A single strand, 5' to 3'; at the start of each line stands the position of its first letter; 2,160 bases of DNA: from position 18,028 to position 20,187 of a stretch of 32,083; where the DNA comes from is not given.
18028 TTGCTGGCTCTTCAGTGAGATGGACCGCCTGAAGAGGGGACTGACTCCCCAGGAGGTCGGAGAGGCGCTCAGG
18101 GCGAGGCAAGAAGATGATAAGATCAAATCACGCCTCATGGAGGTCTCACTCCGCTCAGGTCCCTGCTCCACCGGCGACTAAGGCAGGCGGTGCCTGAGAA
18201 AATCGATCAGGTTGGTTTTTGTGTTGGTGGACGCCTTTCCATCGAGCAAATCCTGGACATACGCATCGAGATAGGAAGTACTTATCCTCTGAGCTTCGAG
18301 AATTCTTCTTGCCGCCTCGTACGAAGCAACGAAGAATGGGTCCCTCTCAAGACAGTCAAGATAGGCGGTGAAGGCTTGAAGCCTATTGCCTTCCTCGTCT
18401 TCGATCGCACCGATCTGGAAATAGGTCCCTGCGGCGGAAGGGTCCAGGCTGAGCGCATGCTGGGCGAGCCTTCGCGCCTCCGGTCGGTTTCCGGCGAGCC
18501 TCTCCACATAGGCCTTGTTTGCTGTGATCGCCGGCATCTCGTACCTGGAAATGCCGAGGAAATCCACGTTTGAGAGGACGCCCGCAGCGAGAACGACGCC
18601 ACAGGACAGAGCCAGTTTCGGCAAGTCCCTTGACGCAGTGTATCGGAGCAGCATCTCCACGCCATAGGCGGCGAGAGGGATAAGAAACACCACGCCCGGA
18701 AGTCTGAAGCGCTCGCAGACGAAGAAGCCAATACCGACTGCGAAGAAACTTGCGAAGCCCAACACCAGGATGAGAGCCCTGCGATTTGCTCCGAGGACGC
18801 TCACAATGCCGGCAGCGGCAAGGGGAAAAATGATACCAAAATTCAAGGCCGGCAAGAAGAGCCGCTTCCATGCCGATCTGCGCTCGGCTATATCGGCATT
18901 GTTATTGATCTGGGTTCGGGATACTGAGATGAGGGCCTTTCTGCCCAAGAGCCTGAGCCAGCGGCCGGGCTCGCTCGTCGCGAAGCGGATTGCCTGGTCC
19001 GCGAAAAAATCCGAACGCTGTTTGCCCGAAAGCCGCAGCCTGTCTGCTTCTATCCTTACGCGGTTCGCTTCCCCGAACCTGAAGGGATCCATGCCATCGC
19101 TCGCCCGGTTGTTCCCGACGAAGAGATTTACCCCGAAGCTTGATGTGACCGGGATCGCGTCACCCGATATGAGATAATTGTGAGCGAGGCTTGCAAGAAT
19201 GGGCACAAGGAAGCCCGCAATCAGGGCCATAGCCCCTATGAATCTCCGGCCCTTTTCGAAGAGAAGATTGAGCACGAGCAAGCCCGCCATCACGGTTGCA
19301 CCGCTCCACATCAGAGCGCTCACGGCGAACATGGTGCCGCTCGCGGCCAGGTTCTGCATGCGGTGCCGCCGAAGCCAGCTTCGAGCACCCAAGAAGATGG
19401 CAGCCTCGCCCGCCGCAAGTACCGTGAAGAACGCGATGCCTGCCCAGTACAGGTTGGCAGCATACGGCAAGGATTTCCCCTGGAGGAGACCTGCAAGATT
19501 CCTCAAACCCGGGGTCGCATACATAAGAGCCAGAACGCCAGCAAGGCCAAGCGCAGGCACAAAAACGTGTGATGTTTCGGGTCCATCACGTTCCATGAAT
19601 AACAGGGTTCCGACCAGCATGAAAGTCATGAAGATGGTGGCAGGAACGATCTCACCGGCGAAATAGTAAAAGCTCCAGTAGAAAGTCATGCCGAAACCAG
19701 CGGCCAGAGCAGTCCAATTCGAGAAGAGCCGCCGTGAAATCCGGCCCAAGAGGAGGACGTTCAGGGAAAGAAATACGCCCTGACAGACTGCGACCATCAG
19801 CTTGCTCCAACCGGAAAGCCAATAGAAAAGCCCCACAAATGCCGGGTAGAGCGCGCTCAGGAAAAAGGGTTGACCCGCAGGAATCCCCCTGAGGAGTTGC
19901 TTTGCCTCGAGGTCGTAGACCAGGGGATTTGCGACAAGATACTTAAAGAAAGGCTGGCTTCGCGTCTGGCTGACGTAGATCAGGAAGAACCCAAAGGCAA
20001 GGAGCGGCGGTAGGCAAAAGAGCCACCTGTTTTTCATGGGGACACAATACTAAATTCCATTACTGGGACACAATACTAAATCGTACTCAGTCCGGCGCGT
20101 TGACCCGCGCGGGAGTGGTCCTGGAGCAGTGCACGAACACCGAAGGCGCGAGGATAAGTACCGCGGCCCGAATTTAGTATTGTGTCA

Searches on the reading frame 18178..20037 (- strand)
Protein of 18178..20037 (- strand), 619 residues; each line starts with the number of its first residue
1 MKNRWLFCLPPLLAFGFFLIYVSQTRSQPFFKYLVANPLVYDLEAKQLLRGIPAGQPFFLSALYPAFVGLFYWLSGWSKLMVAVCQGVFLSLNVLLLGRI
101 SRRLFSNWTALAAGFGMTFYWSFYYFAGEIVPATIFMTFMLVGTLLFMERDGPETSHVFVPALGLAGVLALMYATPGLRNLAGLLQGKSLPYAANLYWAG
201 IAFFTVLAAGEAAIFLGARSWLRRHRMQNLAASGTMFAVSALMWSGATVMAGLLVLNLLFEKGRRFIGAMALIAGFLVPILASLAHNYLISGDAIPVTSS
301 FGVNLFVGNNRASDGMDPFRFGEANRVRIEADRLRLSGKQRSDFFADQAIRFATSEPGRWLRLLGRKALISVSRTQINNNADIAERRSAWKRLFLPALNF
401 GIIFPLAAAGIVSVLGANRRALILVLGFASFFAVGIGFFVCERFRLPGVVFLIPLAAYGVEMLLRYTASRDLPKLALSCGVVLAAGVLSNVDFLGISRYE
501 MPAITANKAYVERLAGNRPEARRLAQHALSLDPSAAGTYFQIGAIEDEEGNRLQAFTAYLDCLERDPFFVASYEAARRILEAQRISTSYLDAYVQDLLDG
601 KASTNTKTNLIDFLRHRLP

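Call 12: search_protein_families(library=pfam, proteins=[window:18178-20037:-], max_evalue=0.001)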
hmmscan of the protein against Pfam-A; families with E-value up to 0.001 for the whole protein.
window:18178-20037:- (619 aa): 0 families

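Call 33: search_protein_families(library=pfam, proteins=[window:18178-20037:-], max_evalue=10)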
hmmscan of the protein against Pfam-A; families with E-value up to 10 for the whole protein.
window:18178-20037:- (619 aa): 5 families
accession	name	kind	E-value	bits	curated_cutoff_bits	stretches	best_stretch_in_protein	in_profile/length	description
PF07719.23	TPR_2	-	0.0032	17.9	27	1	507-534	6-33/34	Tetratricopeptide repeat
PF13428.12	TPR_14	-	0.13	13.5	23.5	1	507-541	6-40/44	Tetratricopeptide repeat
PF13181.12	TPR_8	-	0.21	12.3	25.7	1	537-567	2-32/34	Tetratricopeptide repeat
PF13424.12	TPR_12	-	0.21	12.2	30.1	1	504-565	4-74/77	Tetratricopeptide repeat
PF13431.12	TPR_17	-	0.24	12.2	24.4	0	524-550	1-27/34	Tetratricopeptide repeat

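Call 62: search_solved_structures(query=A5, max_evalue=10, show_alignments=0)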
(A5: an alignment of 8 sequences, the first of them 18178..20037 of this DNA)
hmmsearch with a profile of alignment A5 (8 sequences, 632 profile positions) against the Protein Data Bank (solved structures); distinct sequences matched with E-value up to 10: 113 (the best 60 are shown).
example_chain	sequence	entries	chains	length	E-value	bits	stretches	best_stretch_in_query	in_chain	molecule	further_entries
9qhb_A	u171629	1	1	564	2e-54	188.6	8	527-579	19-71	Engineered tetratricopeptide repeat protein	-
8bu0_A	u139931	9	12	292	1.8e-29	106.2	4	527-579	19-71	Consensus tetratricopeptide repeat protein | Crystal structure of an 8-repeat consensus TPR superhelix with Zinc. | Monomer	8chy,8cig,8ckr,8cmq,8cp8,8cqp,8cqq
9qhc_A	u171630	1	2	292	1.2e-28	103.5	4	527-579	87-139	Engineered tetratricopeptide repeat protein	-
7yeh_B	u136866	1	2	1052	1.4e-24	90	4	518-605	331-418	UDP-N-acetylglucosamine--peptide N-acetylglucosaminyltransferase 110 kDa subunit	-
7yea_A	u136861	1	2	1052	1.4e-24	90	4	518-605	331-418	UDP-N-acetylglucosamine--peptide N-acetylglucosaminyltransferase 110 kDa subunit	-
7ntf_A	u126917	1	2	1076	1.5e-24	89.9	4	518-605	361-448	Isoform 1 of UDP-N-acetylglucosamine--peptide N-acetylglucosaminyltransferase 110 kDa subu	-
1w3b_A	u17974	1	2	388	1e-22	83.9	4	518-594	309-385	UDP-N-ACETYLGLUCOSAMINE--PEPTIDE N-ACETYLGLUCOSAMINYLTRANSFERASE 110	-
6eou_A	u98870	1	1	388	2.8e-22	82.4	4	518-594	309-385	UDP-N-acetylglucosamine--peptide N-acetylglucosaminyltransferase 110 kDa subunit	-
7obi_A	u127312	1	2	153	2.1e-19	72.9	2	519-580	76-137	CTPR-rv4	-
2fo7_A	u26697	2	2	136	1.1e-15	60.6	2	527-579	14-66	SYNTHETIC CONSENSUS TPR PROTEIN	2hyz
8ch0_A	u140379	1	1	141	1.2e-15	60.5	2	527-579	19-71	Consensus tetratricopeptide repeat protein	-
1na0_A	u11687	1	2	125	5.7e-15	58.3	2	527-580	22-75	designed protein CTPR3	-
9gzg_A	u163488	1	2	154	6.1e-15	58.2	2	527-581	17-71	Engineered CTPR protein with glutamic acids for conductivity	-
3kd7_A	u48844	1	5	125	4e-14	55.5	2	527-580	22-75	CTPR390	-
7y4i_A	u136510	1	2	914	2.2e-13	53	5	522-579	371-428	Probable UDP-N-acetylglucosamine--peptide N-acetylglucosaminyltransferase SPINDLY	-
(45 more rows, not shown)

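Call 63: search_protein_families(library=pfam, alignment_id=A5, max_evalue=1)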
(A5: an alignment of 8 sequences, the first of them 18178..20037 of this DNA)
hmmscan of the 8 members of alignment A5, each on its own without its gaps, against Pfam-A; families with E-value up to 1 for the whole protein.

A. member 1, window:18178-20037:- (619 aa): 5 families
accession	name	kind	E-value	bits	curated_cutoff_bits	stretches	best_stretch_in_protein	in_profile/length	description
PF07719.23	TPR_2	-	0.0032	17.9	27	1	507-534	6-33/34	Tetratricopeptide repeat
PF13428.12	TPR_14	-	0.13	13.5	23.5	1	507-541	6-40/44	Tetratricopeptide repeat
PF13181.12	TPR_8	-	0.21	12.3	25.7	0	537-567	2-32/34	Tetratricopeptide repeat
PF13424.12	TPR_12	-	0.21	12.2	30.1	1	504-565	4-74/77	Tetratricopeptide repeat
PF13431.12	TPR_17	-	0.24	12.2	24.4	0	524-550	1-27/34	Tetratricopeptide repeat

B. families by the number of members that match (of 8 scanned): 18 families
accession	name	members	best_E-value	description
PF13431.12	TPR_17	8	6.1e-07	Tetratricopeptide repeat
PF07719.23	TPR_2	8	4.9e-06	Tetratricopeptide repeat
PF13428.12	TPR_14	8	0.00031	Tetratricopeptide repeat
PF13424.12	TPR_12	7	4.8e-06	Tetratricopeptide repeat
PF13432.12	TPR_16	7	1.5e-05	Tetratricopeptide repeat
PF13231.12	PMT_2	6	5.7e-06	Dolichyl-phosphate-mannose-protein mannosyltransferase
PF00515.34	TPR_1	6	9.8e-06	Tetratricopeptide repeat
PF13181.12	TPR_8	5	0.0022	Tetratricopeptide repeat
PF14559.12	TPR_19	4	0.00085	Tetratricopeptide repeat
PF13414.12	TPR_11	3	0.04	TPR repeat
PF13176.12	TPR_7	2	0.019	Tetratricopeptide repeat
PF14561.12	TPR_20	1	0.021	Tetratricopeptide repeat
PF13374.12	TPR_10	1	0.032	Tetratricopeptide repeat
PF23396.1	DUF7103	1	0.059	Family of unknown function (DUF7103)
PF07721.20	TPR_4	1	0.072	Tetratricopeptide repeat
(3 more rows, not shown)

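Call 75: search_protein_families(library=padloc, proteins=[window:18178-20037:-], max_evalue=0.01)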
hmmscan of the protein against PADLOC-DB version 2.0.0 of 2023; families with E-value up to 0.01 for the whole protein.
window:18178-20037:- (619 aa): 0 families
